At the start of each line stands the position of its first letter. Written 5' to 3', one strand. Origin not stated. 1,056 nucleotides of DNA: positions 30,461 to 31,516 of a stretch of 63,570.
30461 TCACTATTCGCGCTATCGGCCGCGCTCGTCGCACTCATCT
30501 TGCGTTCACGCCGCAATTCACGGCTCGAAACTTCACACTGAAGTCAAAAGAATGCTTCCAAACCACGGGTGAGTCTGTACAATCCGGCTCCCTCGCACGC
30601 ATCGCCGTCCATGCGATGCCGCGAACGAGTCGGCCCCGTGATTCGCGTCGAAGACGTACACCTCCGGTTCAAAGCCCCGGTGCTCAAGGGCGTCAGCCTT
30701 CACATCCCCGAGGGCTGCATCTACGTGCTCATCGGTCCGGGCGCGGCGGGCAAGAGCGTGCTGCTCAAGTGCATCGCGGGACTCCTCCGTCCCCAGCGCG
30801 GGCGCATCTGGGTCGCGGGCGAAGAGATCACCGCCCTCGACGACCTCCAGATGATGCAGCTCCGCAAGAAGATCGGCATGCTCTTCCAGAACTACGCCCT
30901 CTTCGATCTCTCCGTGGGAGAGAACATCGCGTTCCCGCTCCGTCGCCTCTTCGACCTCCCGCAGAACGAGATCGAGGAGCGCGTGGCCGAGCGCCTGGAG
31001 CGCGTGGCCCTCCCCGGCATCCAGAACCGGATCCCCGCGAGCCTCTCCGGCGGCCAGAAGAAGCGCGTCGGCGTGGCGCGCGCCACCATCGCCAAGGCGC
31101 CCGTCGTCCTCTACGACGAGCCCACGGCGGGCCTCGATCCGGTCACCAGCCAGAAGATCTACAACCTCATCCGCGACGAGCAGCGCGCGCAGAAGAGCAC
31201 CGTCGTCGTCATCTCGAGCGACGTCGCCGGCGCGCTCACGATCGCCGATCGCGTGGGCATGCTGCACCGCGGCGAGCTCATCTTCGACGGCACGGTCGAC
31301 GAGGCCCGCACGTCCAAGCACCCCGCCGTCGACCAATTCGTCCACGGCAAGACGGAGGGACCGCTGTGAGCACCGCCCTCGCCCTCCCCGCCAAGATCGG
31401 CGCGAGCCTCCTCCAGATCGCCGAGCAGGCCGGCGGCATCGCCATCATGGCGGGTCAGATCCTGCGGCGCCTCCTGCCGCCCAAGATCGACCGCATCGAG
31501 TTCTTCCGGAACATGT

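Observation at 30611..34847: Mirror-duplicated Mla/MCE ABC transporter (ATPase-permease-permease'-ATPase'-MCE) with complementary motif defects predicting one degenerate ATP site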

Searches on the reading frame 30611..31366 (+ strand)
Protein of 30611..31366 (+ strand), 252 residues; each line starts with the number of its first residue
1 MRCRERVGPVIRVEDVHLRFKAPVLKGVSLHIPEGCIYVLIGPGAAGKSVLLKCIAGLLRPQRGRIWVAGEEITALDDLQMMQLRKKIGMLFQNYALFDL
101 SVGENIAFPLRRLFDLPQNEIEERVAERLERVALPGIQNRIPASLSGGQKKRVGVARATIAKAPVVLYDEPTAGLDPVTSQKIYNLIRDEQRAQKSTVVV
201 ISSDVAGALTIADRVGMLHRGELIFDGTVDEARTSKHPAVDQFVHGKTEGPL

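Call 5: search_protein_families(library=pfam, proteins=[window:30611-31366:+], max_evalue=0.01)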
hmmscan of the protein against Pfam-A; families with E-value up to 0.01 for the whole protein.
window:30611-31366:+ (252 aa): 3 families
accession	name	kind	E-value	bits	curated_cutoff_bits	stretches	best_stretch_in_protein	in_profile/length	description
PF00005.33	ABC_tran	-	6.7e-32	111.4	25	1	25-173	1-137/137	ABC transporter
PF13304.12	AAA_21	-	2.1e-08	35.1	27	1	37-61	1-25/304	AAA domain, putative AbiEii toxin, Type IV TA system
PF02463.25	SMC_N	-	0.00015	21.7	40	1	124-203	135-197/220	RecF/RecN/SMC N terminal domain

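Call 6: search_protein_families(library=ncbifam, proteins=[window:30611-31366:+], max_evalue=0.01)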
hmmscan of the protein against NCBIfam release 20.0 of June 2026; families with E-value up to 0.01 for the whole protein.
window:30611-31366:+ (252 aa): 189 families (the best 25 are shown)
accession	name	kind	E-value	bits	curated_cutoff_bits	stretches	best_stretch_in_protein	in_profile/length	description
NF008809.0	PRK11831.1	equivalog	1.8e-49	168.5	441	1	13-251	11-251/270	phospholipid ABC transporter ATP-binding protein MlaF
TIGR02314.1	ABC_MetN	equivalog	1.1e-48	166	499.7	1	24-234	20-230/343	methionine ABC transporter ATP-binding protein MetN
TIGR01186.1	proV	subfamily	3.2e-48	164.7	326.6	1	26-234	10-219/363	betaine/proline/choline family ABC transporter ATP-binding protein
TIGR04521.1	ECF_ATPase_2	equivalog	6.6e-48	163.2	330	1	19-232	15-232/279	energy-coupling factor transporter ATPase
NF040933.2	ABC_arch_GlcV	equivalog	1.3e-45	155.9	450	1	14-230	6-227/357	glucose ABC transporter ATP-binding protein GlcV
TIGR02673.1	FtsE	equivalog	4.5e-45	154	264.85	1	10-221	1-213/214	cell division ATP-binding protein FtsE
NF040840.2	tungstate_WtpC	equivalog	9.3e-45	153.4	440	1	11-244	2-231/347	tungstate ABC transporter ATP-binding protein WtpC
TIGR00968.1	3a0106s01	subfamily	3.2e-44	151.2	342.75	1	11-240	1-224/237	sulfate ABC transporter ATP-binding protein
TIGR01188.1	drrA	subfamily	5.3e-43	147.4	312.45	1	24-233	8-212/302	daunorubicin resistance ABC transporter, ATP-binding protein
TIGR04520.1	ECF_ATPase_1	equivalog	7.9e-43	146.8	315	1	11-232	1-223/269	energy-coupling factor transporter ATPase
TIGR03265.1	PhnT2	equivalog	8.3e-43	147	457.7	1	10-240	4-231/353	putative 2-aminoethylphosphonate ABC transporter ATP-binding protein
TIGR00972.1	3a0107s01c2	equivalog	8.3e-43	146.5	343.2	1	11-247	2-246/248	phosphate ABC transporter ATP-binding protein PstB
TIGR03258.1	PhnT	equivalog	9e-43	146.7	499.15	1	11-231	9-226/359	2-aminoethylphosphonate ABC transport system ATP-binding subunit PhnT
TIGR02315.1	ABC_phnC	equivalog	3.2e-42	144.6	266.1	1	10-234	1-235/243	phosphonate ABC transporter ATP-binding protein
TIGR01187.1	potA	subfamily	1.1e-41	143.1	355.6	1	40-231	1-187/325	polyamine ABC transporter ATP-binding protein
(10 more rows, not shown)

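Call 7: search_solved_structures(query=window:30611-31366:+, show_alignments=3, max_evalue=1e-30)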
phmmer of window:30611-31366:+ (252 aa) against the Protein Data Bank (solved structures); distinct sequences matched with E-value up to 1e-30: 91 (the best 60 are shown).
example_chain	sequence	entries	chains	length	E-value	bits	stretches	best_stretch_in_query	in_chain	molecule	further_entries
7d06_B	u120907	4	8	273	1.4e-46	161.9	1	21-252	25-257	ABC transporter ATP-binding protein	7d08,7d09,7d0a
6z5u_K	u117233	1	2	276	1.4e-46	161.9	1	21-252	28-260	ABC transporter ATP-binding protein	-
8fed_G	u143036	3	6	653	2.1e-46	161.3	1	23-252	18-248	ABC transporter, ATP-binding protein,Green fluorescent protein chimera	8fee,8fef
7ch8_I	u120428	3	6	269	3.7e-45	157.2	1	23-252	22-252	Probable ATP-binding component of ABC transporter | Probable ATP-binding component of ABC transporter,P.aeruginosa Mla F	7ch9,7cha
3dhw_C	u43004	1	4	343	1.4e-43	152.1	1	24-245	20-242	Methionine import ATP-binding protein metN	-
6cvl_C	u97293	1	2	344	3.6e-43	150.7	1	24-245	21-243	MetN nucleotide-binding subunit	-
3tui_C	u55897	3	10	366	4.2e-43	150.5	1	24-245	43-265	Methionine import ATP-binding protein MetN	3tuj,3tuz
6ic4_I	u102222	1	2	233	8.5e-42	146.2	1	22-246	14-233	ABC transporter ATP-binding protein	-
6xbd_I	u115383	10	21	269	1.5e-41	145.4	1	12-252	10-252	Phospholipid transport system ATP-binding protein MlaF | Organic solvent ABC transporter ATP-binding protein | Toluene tolerance protein Ttg2A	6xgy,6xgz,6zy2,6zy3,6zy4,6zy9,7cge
7cgn_B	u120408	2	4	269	3.9e-41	144.1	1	12-252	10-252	Phospholipid ABC transporter ATP-binding protein MlaF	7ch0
9oe1_A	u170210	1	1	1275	4.5e-41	143.9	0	13-235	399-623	ATP-binding cassette, sub-family B (MDR/TAP), member 4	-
9ody_A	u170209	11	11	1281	4.6e-41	143.8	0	13-235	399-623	ATP-binding cassette, sub-family B (MDR/TAP), member 4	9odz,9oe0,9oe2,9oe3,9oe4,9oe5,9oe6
8j5q_D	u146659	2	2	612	4.6e-41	143.8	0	24-232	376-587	Uncharacterized ABC transporter ATP-binding protein Rv1281c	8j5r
7mbz_C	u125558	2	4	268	5.9e-41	143.5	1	24-224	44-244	ABC transporter, ATP-binding protein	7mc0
7w01_A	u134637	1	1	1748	6.5e-41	143.3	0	25-225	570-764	Phospholipid-transporting ATPase ABCA3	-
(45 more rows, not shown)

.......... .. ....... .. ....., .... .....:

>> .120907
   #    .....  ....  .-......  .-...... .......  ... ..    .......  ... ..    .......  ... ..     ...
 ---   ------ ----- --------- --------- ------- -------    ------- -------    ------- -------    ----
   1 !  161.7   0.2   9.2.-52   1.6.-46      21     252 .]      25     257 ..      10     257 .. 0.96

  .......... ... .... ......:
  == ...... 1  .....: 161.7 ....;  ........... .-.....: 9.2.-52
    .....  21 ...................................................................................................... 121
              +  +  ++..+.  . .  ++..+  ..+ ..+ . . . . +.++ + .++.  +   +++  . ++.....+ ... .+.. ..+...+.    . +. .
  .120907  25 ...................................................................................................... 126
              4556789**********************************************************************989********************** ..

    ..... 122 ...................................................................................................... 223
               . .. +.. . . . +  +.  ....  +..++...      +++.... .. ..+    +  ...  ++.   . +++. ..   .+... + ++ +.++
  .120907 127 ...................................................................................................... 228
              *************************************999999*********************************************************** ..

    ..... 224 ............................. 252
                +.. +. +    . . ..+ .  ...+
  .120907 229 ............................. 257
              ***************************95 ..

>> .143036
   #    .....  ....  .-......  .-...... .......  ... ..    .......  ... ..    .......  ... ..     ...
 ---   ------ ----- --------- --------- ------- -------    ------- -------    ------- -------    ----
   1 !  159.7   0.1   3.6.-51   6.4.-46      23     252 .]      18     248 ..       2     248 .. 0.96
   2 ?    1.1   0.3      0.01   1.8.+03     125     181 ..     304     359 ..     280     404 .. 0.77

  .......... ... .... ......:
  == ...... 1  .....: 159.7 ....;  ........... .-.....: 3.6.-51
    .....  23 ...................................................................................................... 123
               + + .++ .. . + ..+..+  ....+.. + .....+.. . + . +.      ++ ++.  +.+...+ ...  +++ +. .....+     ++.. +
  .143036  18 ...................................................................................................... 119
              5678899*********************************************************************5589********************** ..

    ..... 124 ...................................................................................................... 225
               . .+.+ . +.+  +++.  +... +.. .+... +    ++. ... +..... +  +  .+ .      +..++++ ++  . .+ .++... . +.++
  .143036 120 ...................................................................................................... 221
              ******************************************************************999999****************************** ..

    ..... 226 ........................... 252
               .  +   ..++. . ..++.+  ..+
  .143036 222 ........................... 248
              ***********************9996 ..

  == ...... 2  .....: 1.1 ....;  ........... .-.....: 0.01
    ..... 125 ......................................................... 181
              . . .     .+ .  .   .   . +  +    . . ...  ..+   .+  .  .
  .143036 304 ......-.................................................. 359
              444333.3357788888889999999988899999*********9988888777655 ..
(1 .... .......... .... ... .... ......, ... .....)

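Call 9: find_homologous_proteins(query=window:30611-31366:+, max_evalue=1e-20)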
Query window:30611-31366:+ (252 aa): 6704 proteins with E <= 1e-20 among 8000 candidates; the best 120 are listed.
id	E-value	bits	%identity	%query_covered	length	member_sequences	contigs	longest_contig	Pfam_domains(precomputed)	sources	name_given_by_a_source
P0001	1.3e-160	550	100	100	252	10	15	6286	PF00005.34,PF13304.13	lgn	-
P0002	8.2e-139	479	89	96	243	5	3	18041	PF00005.34,PF02463.26,PF13304.13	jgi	jgi:phospholipid/cholesterol/gamma-HCH transport system ATP-binding protein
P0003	3.9e-125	434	100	80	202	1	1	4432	PF00005.34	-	-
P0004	5.8e-125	433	81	96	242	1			PF00005.34,PF02463.26,PF13304.13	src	-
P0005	1.2e-124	432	81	96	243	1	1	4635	PF00005.34,PF02463.26,PF13304.13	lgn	-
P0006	1.7e-124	432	81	96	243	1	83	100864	PF00005.34,PF02463.26,PF13304.13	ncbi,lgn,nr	ncbi:MAG: ATP-binding cassette domain-containing protein [Sandaracinaceae bacterium]|nr:ATP-binding 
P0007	1.8e-124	432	81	96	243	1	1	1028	PF00005.34,PF02463.26,PF13304.13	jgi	jgi:phospholipid/cholesterol/gamma-HCH transport system ATP-binding protein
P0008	1.8e-124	432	81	96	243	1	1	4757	PF00005.34,PF02463.26,PF13304.13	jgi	-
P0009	4.6e-124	430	81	96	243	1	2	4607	PF00005.34,PF02463.26,PF13304.13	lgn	-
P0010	6.8e-123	427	80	96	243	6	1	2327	PF00005.34,PF02463.26,PF13304.13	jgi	-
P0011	5.0e-122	424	77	96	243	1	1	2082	PF00005.34,PF13304.13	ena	-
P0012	7.3e-122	423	77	96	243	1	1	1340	PF00005.34,PF13304.13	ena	-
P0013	1.1e-119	416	77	96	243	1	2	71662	PF00005.34,PF13304.13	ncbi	-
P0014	5.3e-119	414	78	93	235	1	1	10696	PF00005.34,PF13304.13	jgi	jgi:phospholipid/cholesterol/gamma-HCH transport system ATP-binding protein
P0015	2.1e-118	412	78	93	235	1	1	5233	PF00005.34,PF13304.13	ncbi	-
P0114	4.8e-102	358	68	96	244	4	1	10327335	PF00005.34,PF13304.13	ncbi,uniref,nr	ncbi:ABC transporter ATP-binding protein [Sandaracinus amylolyticus]|uniref:ABC transporter ATP-bind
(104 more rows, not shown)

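Call 28: search_protein_representatives(protein=window:30611-31366:+)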
Query: 252 residues. Proteins with E-value up to 0.001 (for the whole library): 570972; up to 1e-10: 236035; up to 1e-30: 7152. The best 150 are listed.
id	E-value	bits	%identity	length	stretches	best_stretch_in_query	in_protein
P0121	5.5e-97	340.1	41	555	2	2-247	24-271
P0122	8.4e-97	339.5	41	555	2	11-247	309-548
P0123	2.9e-96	337.7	39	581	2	9-247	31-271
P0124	6.1e-91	320.3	63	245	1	11-252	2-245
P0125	8.9e-86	303.4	39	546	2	10-244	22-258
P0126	1.6e-85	302.5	60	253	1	11-252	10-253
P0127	3.0e-66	239.5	42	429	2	8-245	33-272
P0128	1.8e-65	236.9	35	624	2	7-231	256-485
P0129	4.5e-64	232.3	50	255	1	9-252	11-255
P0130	4.8e-63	228.9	37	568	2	12-232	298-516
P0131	5.8e-63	228.7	44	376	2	11-190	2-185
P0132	2.7e-62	226.5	50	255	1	10-246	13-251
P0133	1.4e-61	224.2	46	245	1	24-252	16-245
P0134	2.8e-61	223.2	58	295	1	7-188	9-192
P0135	6.0e-61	222.1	62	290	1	11-183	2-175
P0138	4.0e-59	216.1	49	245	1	13-243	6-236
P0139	2.6e-58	213.5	46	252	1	10-246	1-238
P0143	1.4e-57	211.1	50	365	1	9-252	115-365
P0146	1.2e-56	208.0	49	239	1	11-247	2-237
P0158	8.3e-55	202.0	46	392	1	11-246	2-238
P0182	1.9e-53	197.5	44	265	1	11-245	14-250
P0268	2.9e-50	187.1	47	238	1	11-247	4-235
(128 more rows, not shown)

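Call 32: find_related_loci(query=A1, collection=genome_contigs, flank=7000)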
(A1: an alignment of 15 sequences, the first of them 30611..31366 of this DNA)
Query A1 (252 aa) in genome_contigs; peptide patterns used: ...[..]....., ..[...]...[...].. (x = any residue, [..] = any of these).
600 stretches matched a pattern (row limit reached: there are more); 597 encode a relative of the query (tblastn E <= 1e-3); the best 80 are kept; 80 distinct loci.
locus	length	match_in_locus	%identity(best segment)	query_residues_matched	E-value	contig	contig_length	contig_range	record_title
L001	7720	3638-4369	72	10-252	1e-117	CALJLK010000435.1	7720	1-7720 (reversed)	MAG TPA_asm: uncultured Sandaracinus sp. isolate SRR1506987_bin.180_CONCOCT_v1.1_MAG genome assembly, contig: ERZ761602.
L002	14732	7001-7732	60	10-252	8e-93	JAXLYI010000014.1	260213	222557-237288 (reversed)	MAG: Polyangiales bacterium isolate STL-MYX9 C4.55.fa-14, whole genome shotgun sequence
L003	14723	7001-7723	49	11-252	4e-65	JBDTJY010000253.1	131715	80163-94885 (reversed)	MAG: Kofleriaceae bacterium isolate cluster2_bin.64 k127_5386847, whole genome shotgun sequence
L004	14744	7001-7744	43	8-252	2e-56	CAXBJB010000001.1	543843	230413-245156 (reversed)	MAG TPA_asm: uncultured Alphaproteobacteria bacterium isolate ERR2762157_binner12_Refined_11 genome assembly, contig: ER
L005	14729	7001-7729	42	9-249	3e-55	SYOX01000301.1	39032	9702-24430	MAG: Proteobacteria bacterium isolate F1-80-MAGs165 F1-80__c524009, whole genome shotgun sequence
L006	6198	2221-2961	39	2-246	2e-55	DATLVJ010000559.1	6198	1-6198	MAG TPA_asm: Candidatus Limnocylindrales bacterium isolate SMAG_U13189 k141_400074, whole genome shotgun sequence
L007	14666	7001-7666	41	24-244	3e-54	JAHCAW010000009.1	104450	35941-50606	MAG: Candidatus Sumerlaeia bacterium isolate ACE_SUM1 SUM1_9, whole genome shotgun sequence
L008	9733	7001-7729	39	5-243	5e-54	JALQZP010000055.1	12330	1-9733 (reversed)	MAG: Terrimicrobiaceae bacterium isolate HJW.13 NODE_55_length_12330_cov_4.859626, whole genome shotgun sequence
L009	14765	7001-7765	45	7-252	6e-52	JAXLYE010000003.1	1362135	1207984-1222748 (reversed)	MAG: Polyangia bacterium isolate STL-MYX5 C1.81.fa-3, whole genome shotgun sequence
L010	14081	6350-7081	38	11-252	6e-52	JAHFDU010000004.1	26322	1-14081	MAG: Myxococcales bacterium isolate nzgw252 NODE_764_length_26323_cov_2.922754, whole genome shotgun sequence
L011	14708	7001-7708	39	10-243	2e-51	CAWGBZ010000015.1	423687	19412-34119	MAG: uncultured Verrucomicrobiae bacterium isolate MFD06435.bin.1.194 genome assembly, contig: contig_41112, whole genom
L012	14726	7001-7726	39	10-249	4e-50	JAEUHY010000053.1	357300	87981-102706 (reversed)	MAG: Planctomycetota bacterium isolate new MAG-29 k141_1796620, whole genome shotgun sequence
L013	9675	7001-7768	41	7-252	7e-50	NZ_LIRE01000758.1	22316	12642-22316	Pseudanabaena sp. 'Roaring Creek' contig-730, whole genome shotgun sequence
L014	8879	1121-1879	40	9-252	3e-49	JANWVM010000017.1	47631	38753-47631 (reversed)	MAG: Gloeomargarita sp. SKYG116 NODE_17_length_47631_cov_258.309026, whole genome shotgun sequence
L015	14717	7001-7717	37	10-246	4e-48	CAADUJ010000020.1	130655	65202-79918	MAG TPA_asm: uncultured Negativicutes bacterium, isolate HGM14148, WGS project CAADUJ010000000 data, contig: ERS235560_3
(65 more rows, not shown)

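Call 37: search_protein_families(library=pfam, proteins=[L001:4500-5111:+, L001:4843-5823:+, L001:5839-6669:+, L001:2436-3299:+, L001:31-2301:+, L002:7767-8558:+, L002:8643-11168:+, L002:5104-6345:+, L002:3720-5096:+], max_evalue=0.001)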
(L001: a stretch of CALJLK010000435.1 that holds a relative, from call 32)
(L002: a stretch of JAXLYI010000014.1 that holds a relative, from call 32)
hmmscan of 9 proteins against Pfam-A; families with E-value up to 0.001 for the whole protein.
L001:4500-5111:+ (204 aa): 0 families

L001:4843-5823:+ (327 aa): 0 families

L001:5839-6669:+ (277 aa): 0 families

L001:2436-3299:+ (288 aa): 0 families

L001:31-2301:+ (757 aa): 4 families
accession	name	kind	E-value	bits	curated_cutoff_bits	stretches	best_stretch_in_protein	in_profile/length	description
PF03483.22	B3_4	-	1.6e-63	213.9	29.3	1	159-331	2-174/174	B3/4 domain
PF17759.6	tRNA_synthFbeta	-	1.7e-41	142.5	22.4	1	421-645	2-213/214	Phenylalanyl tRNA synthetase beta chain CLM domain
PF03147.19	FDX-ACB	-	9.9e-25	87.3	31.1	1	665-757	1-94/94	Ferredoxin-fold anticodon binding domain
PF03484.21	B5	-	3.1e-19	69.3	28.6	1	351-417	1-67/67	tRNA synthetase B5 domain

L002:7767-8558:+ (264 aa): 0 families

L002:8643-11168:+ (842 aa): 0 families

L002:5104-6345:+ (414 aa): 1 family
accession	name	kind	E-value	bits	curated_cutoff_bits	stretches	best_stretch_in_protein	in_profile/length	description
PF00144.29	Beta-lactamase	-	4.1e-27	95.7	27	1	57-388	4-307/329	Beta-lactamase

L002:3720-5096:+ (459 aa): 2 families
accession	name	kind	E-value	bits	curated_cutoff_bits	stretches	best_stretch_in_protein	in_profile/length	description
PF12146.15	Hydrolase_4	-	1.1e-12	48.3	27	1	190-427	2-232/239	Serine aminopeptidase, S33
PF00561.26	Abhydrolase_1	-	7.6e-11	42.6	25.8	1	196-430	4-241/245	alpha/beta hydrolase fold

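Call 38: find_encoding_contigs(protein=P0114, flank=7000, max_places=2)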
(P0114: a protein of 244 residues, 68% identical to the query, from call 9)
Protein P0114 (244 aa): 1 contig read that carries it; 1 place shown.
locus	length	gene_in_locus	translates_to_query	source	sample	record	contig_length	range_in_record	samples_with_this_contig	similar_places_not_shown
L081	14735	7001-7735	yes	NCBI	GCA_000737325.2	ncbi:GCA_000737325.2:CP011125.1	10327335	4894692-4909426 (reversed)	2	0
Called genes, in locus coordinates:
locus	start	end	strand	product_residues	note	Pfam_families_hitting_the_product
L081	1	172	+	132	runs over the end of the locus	PF04379:DUF525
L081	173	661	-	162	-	-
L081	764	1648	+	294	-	-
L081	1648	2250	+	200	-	PF01300:Sua5_yciO_yrdC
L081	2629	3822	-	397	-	PF02441:Flavoprotein, PF04127:DFP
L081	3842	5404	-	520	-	PF04294:VanW, PF07501:G5 (weak)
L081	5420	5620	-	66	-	PF01683:EB (faint)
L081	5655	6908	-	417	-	PF00464:SHMT, PF00155:Aminotran_1_2 (weak)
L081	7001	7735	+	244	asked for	PF00005:ABC_tran, PF13304:AAA_21 (faint)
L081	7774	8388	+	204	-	-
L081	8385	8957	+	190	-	-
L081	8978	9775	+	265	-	PF02405:MlaE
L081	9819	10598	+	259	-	PF02405:MlaE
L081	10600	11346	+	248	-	PF00005:ABC_tran, PF13304:AAA_21 (weak)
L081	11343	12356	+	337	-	PF02470:MlaD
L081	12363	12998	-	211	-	PF00149:Metallophos, PF12850:Metallophos_2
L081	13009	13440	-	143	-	-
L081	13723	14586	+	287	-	-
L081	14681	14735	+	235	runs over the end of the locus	PF00215:OMPdecase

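Call 39: find_encoding_contigs(protein=P0006, flank=7000, max_places=2)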
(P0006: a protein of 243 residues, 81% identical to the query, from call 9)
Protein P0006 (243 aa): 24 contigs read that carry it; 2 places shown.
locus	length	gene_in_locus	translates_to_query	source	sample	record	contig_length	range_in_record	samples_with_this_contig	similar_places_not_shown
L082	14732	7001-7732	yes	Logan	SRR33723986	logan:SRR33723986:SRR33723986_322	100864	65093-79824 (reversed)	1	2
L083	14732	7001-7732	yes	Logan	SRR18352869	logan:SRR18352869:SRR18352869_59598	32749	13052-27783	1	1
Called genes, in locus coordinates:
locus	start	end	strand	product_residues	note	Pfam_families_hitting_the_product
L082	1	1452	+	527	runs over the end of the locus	PF00512:HisKA, PF02518:HATPase_c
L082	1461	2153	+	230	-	PF00072:Response_reg, PF00486:Trans_reg_C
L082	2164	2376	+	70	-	-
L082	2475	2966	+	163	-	-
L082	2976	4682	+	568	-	PF00270:DEAD, PF00271:Helicase_C, PF03880:DbpA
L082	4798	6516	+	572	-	PF00069:Pkinase (weak)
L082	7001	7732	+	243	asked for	PF02463:SMC_N (faint), PF00005:ABC_tran, PF13304:AAA_21 (faint)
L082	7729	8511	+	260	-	PF02405:MlaE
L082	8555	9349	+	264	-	PF02405:MlaE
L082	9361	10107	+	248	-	PF00005:ABC_tran, PF13304:AAA_21 (faint)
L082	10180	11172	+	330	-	PF02470:MlaD, PF11887:Mce4_CUP1 (faint), PF28544:Helical_needle (faint)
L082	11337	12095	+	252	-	-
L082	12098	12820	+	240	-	PF00215:OMPdecase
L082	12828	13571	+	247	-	PF08032:SpoU_sub_bind, PF00588:SpoU_methylase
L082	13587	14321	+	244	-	PF00994:MoCF_biosynth, PF24102:FLAD1_M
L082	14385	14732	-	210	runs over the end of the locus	-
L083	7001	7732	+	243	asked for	PF02463:SMC_N (faint), PF00005:ABC_tran, PF13304:AAA_21 (faint)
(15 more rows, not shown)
